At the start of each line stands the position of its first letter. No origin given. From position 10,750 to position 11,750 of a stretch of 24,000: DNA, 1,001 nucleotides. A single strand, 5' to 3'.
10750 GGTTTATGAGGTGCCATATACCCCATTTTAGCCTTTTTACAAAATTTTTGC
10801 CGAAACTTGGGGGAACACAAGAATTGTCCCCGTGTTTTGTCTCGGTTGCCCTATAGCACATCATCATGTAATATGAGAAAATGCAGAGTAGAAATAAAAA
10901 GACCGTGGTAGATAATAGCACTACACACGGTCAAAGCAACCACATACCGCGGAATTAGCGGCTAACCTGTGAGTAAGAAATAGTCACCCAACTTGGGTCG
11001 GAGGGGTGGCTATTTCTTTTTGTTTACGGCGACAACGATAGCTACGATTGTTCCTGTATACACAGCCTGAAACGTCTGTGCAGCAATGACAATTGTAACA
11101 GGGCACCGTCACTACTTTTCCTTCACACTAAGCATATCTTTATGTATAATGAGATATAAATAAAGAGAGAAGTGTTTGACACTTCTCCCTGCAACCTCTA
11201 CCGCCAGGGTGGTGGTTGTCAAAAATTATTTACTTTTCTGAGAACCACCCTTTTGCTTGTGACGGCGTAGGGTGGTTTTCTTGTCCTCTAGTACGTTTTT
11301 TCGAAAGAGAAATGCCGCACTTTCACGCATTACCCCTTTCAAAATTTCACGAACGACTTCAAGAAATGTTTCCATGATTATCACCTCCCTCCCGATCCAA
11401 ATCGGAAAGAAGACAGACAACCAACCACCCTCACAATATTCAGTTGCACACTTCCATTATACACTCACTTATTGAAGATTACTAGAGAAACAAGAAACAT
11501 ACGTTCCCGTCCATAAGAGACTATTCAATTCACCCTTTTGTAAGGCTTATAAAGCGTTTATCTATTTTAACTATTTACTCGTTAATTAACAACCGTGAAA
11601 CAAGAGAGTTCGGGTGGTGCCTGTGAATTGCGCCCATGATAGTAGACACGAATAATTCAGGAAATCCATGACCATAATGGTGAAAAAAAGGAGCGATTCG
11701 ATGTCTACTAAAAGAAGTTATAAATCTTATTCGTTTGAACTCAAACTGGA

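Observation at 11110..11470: Multi-copy module: 49-aa basic, non-hydrophobic peptide gene with a convergent, fully overlapping antisense RNA (type I TA-like but atypical)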

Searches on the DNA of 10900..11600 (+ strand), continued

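Call 78: search_rna_families(source=L001, start=2950, end=3350, threshold=evalue, max_evalue=10, show_alignments=2)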
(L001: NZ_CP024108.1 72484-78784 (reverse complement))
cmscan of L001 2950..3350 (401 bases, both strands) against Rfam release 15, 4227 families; matches with E-value up to 10: 14.
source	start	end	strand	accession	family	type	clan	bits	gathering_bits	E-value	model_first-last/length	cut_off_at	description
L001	3035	3154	+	RF01796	frnS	Gene; sRNA;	-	25.7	60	0.023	1-119/119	no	Fumarate/nitrate reductase regulator sRNA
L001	3140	3271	-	RF02442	SpF66_sRNA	Gene; sRNA;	-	22.9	42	0.0015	1-239/239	no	Streptococcus sRNA SpF66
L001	3192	3342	-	RF01492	rli28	Gene; sRNA;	-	19.6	45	2.7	1-186/186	no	Listeria sRNA rli28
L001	3087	3229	-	RF04182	GibS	Gene; sRNA;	-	18.2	115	3.5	1-142/142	no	GibS sRNA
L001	2999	3068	-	RF00238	ctRNA_pND324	Gene; antisense;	-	16.9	45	9.1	1-86/86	no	ctRNA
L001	3152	3258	+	RF01212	sn2524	Gene; snRNA; snoRNA; CD-box;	-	16.7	44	6.2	1-109/109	no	Small nucleolar RNA sn2524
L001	3127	3191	-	RF03963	mir-2996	Gene; miRNA;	-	16.1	100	1.2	1-72/72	no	mir-2996 microRNA precursor family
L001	3005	3043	-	RF04295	mir-329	Gene; miRNA;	CL00149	16.1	76.8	1.3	1-80/80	no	mir-329 microRNA precursor family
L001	3103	3211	+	RF01405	STnc490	Gene; sRNA;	-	13.8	56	2.7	1-124/124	no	STnc490 Hfq binding RNA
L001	3161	3286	-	RF00096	U8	Gene; snRNA; snoRNA; CD-box;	-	13.8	41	4.5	1-135/135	no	U8 small nucleolar RNA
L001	3074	3145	-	RF01410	BsrC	Gene; sRNA;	-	13.6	38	8.5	1-87/87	no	BsrC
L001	3218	3348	-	RF04180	BTnc231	Gene; sRNA;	-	11.7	80.4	8.3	1-154/154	no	Bacteroides sRNA BTnc231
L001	2950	3015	-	RF00064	HgcG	Gene; snRNA; snoRNA; HACA-box;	-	11.5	77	0.52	1-67/276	3'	HgcG RNA (Pab40)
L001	3002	3092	+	RF02350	psRNA6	Gene; sRNA;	-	8.3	60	6.1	1-333/333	no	Nitrosomonas sRNA psRNA6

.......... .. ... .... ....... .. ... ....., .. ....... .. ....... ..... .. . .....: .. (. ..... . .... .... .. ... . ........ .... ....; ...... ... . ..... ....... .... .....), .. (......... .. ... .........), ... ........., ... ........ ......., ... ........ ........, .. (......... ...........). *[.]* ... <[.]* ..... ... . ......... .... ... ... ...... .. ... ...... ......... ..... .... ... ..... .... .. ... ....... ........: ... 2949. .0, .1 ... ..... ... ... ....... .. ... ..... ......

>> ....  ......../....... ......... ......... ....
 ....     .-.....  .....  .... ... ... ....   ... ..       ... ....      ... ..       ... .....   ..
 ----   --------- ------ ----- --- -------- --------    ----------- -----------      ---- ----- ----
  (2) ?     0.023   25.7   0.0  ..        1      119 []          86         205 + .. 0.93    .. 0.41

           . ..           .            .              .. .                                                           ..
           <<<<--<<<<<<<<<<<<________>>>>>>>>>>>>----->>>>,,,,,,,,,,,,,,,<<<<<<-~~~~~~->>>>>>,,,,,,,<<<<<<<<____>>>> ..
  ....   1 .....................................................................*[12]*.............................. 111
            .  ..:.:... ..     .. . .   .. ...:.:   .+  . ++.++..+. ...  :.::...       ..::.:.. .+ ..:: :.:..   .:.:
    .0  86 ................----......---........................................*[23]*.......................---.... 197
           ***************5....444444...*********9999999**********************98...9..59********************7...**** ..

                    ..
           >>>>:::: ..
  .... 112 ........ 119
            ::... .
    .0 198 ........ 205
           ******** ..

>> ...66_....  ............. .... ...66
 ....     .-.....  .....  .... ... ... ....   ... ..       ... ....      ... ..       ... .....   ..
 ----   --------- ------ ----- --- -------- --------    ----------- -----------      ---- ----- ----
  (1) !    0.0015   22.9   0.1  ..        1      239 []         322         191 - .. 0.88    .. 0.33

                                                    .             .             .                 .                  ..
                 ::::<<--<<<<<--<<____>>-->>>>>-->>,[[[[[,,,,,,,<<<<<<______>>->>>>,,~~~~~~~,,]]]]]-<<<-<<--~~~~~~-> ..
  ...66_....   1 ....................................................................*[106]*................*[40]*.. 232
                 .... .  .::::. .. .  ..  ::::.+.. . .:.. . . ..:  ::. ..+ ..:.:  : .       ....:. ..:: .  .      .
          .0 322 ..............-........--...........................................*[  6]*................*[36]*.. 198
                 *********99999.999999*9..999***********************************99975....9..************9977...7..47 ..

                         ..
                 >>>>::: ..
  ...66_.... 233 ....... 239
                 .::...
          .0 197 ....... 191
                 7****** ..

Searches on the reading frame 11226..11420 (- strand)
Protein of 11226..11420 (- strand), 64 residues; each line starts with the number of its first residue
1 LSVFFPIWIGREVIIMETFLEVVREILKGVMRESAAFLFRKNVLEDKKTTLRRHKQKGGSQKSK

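Call 10: search_protein_families(library=pfam, proteins=[window:11226-11420:-], max_evalue=10)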
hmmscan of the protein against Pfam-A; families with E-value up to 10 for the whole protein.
window:11226-11420:- (64 aa): 0 families

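Call 11: search_protein_families(library=ncbifam, proteins=[window:11226-11420:-], max_evalue=10)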
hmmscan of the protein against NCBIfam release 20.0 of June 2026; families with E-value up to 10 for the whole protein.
window:11226-11420:- (64 aa): 0 families
